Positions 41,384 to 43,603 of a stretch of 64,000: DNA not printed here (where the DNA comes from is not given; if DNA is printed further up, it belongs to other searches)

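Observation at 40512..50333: Synthase-type exopolysaccharide locus predicting a xylose/L-arabinose polymer in a mycobacterium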

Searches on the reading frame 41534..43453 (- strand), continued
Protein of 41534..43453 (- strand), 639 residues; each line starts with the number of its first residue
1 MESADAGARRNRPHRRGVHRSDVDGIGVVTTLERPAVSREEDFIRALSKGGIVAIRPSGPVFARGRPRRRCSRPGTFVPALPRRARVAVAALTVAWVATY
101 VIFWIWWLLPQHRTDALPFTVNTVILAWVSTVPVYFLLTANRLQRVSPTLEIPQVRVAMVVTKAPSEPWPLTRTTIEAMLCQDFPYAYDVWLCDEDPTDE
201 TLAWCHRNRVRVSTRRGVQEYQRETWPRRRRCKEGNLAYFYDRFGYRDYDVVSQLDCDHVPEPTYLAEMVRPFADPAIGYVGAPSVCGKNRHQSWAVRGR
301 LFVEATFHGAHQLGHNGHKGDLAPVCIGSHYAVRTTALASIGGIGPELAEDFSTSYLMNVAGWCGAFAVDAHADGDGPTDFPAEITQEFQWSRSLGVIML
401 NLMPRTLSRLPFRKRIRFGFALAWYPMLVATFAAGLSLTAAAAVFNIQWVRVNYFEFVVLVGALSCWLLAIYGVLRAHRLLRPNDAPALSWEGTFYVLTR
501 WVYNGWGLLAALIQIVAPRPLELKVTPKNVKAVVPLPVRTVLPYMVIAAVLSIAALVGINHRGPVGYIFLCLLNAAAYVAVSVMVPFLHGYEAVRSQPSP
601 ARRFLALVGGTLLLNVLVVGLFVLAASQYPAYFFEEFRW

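Call 61: search_solved_structures(query=A2, max_evalue=1, show_alignments=1)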
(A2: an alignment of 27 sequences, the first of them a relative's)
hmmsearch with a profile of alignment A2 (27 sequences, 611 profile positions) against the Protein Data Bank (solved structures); distinct sequences matched with E-value up to 1: 12.
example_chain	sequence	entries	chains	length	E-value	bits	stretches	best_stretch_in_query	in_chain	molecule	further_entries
5ej1_A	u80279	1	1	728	5.1e-18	68.1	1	203-530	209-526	Putative cellulose synthase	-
4hg6_A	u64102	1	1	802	1.1e-17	66.9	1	203-530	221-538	Cellulose Synthase Subunit A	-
4p00_A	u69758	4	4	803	1.1e-17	66.9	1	203-530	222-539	Cellulose Synthase A subunit | Cellulose Synthase subunit A | Putative cellulose synthase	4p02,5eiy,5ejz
7lby_A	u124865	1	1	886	1.2e-12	50.4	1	73-557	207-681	Cellulose synthase catalytic subunit [UDP-forming]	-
9b8v_E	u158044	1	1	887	1.2e-12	50.4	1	73-557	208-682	Cellulose synthase catalytic subunit [UDP-forming]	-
9fmv_A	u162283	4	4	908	1.2e-12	50.3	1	73-557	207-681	Cellulose synthase catalytic subunit [UDP-forming]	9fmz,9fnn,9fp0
8vi0_A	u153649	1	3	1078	0.00036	22.3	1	300-560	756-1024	Cellulose synthase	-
8vht_A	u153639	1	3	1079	0.0008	21.2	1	303-558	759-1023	Cellulose synthase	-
8vhz_A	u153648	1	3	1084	0.0014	20.4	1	300-552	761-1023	Cellulose synthase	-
7d5k_A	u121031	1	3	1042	0.0025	19.5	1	303-557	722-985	Cellulose synthase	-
6wlb_A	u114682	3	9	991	0.0041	18.8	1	298-556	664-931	Cellulose synthase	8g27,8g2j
7ck3_A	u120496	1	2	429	0.39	12.3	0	312-364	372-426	Cellulose synthase A catalytic subunit 3 [UDP-forming],Cellulose synthase A catalytic subu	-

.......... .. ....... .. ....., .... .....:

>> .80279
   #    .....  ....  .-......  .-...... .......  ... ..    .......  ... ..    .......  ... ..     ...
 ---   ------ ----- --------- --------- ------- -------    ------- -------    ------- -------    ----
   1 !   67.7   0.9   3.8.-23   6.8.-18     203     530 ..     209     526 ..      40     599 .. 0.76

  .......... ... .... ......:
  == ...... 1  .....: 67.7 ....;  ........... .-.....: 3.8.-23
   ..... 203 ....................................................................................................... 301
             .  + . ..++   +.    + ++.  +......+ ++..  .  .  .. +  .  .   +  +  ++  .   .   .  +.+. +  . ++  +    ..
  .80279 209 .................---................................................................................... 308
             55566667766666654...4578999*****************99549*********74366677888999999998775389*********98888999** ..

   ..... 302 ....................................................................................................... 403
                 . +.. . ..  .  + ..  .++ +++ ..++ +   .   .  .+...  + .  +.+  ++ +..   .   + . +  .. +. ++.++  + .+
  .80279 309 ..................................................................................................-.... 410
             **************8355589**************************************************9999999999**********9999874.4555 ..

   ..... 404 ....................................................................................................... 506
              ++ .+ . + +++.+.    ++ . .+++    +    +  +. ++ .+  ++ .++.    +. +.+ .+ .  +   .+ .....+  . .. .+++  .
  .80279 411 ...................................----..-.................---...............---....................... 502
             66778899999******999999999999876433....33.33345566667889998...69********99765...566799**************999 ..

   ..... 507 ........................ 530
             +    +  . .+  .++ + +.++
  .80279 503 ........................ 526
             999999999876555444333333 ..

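Call 82: predict_structure(alignment_id=A4)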
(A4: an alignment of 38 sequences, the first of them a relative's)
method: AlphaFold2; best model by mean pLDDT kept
length: 611 residues; sequences in the alignment: 38
mean_pLDDT: 88.6   pTM: 0.88
mean pLDDT of the five models: 88.6, 88.5, 87.6, 87.4, 85.0
residues with pLDDT >= 90: 371; 70-90: 191; 50-70: 38; < 50: 11
segments of 3 or more residues with pLDDT < 50: 1-10
pLDDT, mean of each block of 10 residues (from residue 1): 34 81 84 86 92 97 98 98 92 91 91 95 97 88 95 98 94 97 92 72 77 93 94 96 97 91 89 88 88 71 92 79 84 93 91 86 87 88 90 90 92 90 90 96 96 92 91 93 84 56 73 95 97 91 96 95 82 88 93 97 89 50
secondary structure, 60 per line:
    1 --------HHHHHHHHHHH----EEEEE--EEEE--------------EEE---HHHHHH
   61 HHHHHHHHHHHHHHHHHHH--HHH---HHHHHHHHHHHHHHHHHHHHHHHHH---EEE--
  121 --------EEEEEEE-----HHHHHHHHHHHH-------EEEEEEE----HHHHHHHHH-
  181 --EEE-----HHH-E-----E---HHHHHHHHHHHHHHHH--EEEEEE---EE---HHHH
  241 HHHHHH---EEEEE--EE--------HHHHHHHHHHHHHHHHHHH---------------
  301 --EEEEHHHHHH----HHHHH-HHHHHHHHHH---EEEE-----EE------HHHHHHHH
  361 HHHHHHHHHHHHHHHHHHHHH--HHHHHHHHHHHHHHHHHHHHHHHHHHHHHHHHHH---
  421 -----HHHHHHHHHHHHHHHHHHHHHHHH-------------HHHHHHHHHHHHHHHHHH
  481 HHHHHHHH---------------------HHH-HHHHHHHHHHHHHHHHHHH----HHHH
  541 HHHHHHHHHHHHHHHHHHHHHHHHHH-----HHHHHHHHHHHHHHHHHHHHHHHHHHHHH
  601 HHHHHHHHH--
elements in order: H9-19 E24-28 E31-34 E49-51 H55-79 H88-112 E116-118 E129-135 H141-152 E160-166 H171-179 E183-185 H205-220 E223-228 H237-246 E250-254 H267-285 E303-306 H307-312 H317-321 H323-332 E336-339 H353-381 H384-417 H426-449 H463-488 H514-532 H537-566 H572-609

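Call 85: fold_search(model_id=the predicted structure, library=pdb)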
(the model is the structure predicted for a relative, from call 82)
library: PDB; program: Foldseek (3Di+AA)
matches with E <= 10: 624; with E <= 0.001: 145
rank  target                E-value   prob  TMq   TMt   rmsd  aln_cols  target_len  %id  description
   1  4p00_A                1.8e-15  1.00  0.54  0.46  10.3       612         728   19  Bacterial Cellulose Synthase in complex with cyclic-di-GMP and UDP (released 2014-04-09)
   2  9b8v_E                9.9e-14  1.00  0.59  0.44   5.5       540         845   18  AlphaFold2 informed cryo-EM model of the E. coli cellulose synthase BcsAG3B6 complex (released 2025-02-19)
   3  9fnn_A                1.1e-13  1.00  0.58  0.46  15.7       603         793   17  Cryo-EM structure of the c-di-GMP-saturated 'crown'less Bcs macrocomplex for cellulose secretion in E. coli (released 2024-10-16)
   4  5ej1_A                4.4e-13  1.00  0.53  0.46  10.7       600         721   19  Pre-translocation state of bacterial cellulose synthase (released 2016-03-30)
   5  4hg6_A                4.4e-12  1.00  0.55  0.46   9.6       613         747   18  Structure of a cellulose synthase - cellulose translocation intermediate (released 2012-12-19)
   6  9fmv_A                5.8e-12  1.00  0.54  0.44  15.8       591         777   16  Cryo-EM structure of the c-di-GMP-free synthase:pEtN transferase complex (BcsA-Bct-G3) from the E. coli cellulose secr (released 2024-10-16)
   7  9fmz_A                1.8e-11  1.00  0.58  0.45   6.0       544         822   18  Cryo-EM structure of the c-di-GMP-bound synthase:pEtN transferase complex (BcsA-Bct-G3) from the E. coli cellulose sec (released 2024-10-16)
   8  8g2j_D                2.0e-11  1.00  0.60  0.52   9.5       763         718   13  Hybrid aspen cellulose synthase-8 bound to UDP-glucose (released 2023-03-01)
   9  9fp0_A                3.7e-11  1.00  0.56  0.45  15.5       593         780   16  Cryo-EM structure of the 'crown'less Bcs macrocomplex for E. coli cellulose secretion in non-saturating c-di-GMP (loca (released 2024-10-16)
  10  6wlb_A                1.4e-10  1.00  0.56  0.49   9.2       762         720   11  Structure of homotrimeric poplar cellulose synthase isoform 8 (released 2020-07-22)
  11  8g27_C                1.5e-10  1.00  0.55  0.48   9.7       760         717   12  Hybrid aspen cellulose synthase-8 bound to UDP (released 2023-03-01)
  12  8g2j_C                2.1e-10  1.00  0.56  0.48  11.0       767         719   12  Hybrid aspen cellulose synthase-8 bound to UDP-glucose (released 2023-03-01)
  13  8vht_A                2.8e-10  1.00  0.55  0.49   8.7       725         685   12  Cryo EM structure of a soybean CesA3 homotrimer (released 2025-01-15)
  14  8vhz_A                2.8e-10  1.00  0.58  0.51   9.1       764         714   13  Cryo EM structure of a soybean CesA1 homotrimer (released 2025-01-15)
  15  8vi0_B                7.6e-10  1.00  0.58  0.50  10.3       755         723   12  Cryo EM structure of a soybean CesA6 homotrimer (released 2025-01-15)
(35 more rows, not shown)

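Call 98: find_related_loci(query=A4, collection=metagenome_contigs, flank=10000)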
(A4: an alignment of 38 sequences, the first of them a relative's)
Query A4 (611 aa) in metagenome_contigs; peptide patterns used: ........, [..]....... (x = any residue, [..] = any of these).
599 stretches matched a pattern (row limit reached: there are more); 501 encode a relative of the query (tblastn E <= 1e-3); the best 80 are kept; 80 distinct loci.
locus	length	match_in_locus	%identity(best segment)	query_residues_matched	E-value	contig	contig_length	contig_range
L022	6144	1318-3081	57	19-609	0e+0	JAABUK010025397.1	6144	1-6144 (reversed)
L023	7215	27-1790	57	19-609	0e+0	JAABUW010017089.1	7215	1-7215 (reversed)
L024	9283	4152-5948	53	11-611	0e+0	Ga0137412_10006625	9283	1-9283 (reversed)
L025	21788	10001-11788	56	7-604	0e+0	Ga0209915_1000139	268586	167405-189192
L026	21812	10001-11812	52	1-604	0e+0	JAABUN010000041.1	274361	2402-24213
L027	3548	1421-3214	50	10-611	0e+0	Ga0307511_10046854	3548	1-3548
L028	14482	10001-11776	53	16-611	0e+0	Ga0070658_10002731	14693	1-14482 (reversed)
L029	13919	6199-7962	56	16-604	0e+0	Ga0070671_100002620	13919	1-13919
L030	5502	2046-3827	54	16-611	0e+0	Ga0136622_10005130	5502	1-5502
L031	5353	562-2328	54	19-609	0e+0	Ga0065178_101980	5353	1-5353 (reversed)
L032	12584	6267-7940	57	7-564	0e+0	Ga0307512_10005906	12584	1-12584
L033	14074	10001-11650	55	15-568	0e+0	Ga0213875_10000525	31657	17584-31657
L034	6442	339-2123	55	8-604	0e+0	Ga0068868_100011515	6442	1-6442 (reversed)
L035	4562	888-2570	56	13-577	0e+0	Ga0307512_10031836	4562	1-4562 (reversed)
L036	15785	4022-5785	52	19-609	0e+0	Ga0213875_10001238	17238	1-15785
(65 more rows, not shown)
